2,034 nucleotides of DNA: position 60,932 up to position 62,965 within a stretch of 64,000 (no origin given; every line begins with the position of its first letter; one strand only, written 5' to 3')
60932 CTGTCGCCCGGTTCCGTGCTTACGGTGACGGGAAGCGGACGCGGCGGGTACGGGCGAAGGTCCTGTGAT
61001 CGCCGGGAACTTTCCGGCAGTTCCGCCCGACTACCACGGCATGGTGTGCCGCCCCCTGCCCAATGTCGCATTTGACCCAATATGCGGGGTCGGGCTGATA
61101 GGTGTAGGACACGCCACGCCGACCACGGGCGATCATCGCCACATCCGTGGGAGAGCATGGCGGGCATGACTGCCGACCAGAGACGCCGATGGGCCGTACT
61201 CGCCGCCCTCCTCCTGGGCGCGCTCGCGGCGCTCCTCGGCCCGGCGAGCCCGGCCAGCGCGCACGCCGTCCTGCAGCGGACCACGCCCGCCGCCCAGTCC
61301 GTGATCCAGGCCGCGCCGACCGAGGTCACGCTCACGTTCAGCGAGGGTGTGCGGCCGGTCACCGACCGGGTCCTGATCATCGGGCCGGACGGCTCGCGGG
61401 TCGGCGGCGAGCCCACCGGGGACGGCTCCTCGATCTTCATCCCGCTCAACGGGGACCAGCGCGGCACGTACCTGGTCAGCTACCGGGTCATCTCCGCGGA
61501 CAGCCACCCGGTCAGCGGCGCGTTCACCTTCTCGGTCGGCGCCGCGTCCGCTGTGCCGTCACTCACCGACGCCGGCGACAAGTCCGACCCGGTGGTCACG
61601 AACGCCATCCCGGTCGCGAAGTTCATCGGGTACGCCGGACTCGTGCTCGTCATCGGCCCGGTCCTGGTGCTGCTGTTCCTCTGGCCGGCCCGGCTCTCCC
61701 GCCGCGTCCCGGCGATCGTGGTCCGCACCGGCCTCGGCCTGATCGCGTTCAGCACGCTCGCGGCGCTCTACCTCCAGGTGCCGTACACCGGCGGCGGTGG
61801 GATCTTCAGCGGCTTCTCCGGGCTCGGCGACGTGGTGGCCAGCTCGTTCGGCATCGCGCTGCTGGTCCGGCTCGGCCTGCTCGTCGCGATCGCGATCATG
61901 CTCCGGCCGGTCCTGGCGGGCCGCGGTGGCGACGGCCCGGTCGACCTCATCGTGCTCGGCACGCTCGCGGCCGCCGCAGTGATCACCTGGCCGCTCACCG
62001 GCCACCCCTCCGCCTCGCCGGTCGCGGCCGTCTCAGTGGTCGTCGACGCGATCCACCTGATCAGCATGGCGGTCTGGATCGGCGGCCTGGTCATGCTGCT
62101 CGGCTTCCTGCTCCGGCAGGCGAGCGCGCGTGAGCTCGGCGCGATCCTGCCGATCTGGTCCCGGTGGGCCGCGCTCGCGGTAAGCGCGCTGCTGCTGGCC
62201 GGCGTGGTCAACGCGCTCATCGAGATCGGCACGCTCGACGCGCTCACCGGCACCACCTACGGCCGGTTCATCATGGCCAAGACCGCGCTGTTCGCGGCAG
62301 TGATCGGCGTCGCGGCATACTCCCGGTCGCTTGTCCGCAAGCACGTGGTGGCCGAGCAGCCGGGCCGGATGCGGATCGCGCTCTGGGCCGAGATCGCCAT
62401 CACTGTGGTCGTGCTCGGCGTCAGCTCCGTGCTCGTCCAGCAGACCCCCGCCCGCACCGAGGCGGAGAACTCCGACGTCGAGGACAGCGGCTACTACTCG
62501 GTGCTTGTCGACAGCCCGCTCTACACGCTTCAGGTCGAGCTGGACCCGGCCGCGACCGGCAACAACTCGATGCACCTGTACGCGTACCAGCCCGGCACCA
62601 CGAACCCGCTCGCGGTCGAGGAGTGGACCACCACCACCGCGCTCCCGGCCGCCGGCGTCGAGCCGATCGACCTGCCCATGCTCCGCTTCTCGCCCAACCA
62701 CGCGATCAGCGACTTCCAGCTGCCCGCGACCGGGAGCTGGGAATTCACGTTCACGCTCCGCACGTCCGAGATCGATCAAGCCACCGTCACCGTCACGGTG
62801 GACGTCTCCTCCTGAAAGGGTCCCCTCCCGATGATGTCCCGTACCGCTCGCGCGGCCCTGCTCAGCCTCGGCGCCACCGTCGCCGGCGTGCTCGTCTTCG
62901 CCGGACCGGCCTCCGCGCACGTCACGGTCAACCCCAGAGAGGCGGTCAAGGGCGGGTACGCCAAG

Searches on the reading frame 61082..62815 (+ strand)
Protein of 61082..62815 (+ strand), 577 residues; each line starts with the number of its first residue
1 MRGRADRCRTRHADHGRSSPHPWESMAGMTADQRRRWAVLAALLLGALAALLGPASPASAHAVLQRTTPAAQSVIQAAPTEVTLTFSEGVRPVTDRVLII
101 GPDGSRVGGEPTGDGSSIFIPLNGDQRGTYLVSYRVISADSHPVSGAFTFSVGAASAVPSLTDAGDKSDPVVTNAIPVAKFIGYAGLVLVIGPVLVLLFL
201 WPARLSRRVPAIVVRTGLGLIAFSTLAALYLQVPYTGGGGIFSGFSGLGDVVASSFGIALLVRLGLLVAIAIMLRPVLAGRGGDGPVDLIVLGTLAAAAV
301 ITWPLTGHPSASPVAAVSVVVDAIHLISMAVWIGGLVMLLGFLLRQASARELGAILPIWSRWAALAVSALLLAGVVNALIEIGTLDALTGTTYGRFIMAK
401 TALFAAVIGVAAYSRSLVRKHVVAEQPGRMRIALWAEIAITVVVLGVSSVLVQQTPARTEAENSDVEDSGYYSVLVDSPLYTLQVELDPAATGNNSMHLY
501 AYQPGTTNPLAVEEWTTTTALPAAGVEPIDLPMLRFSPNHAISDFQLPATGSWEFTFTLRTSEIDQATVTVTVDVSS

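Call 83: search_protein_families(library=pfam, proteins=[window:61082-62815:+], max_evalue=0.001)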
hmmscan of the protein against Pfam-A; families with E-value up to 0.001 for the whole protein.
window:61082-62815:+ (577 aa): 2 families
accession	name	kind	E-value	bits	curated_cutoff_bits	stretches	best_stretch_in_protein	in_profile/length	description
PF04234.18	CopC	-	2.2e-24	86.7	23.3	1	61-152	1-92/92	CopC domain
PF05425.18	CopD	-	2.1e-17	63.9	32.1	1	354-451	2-105/105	Copper resistance protein D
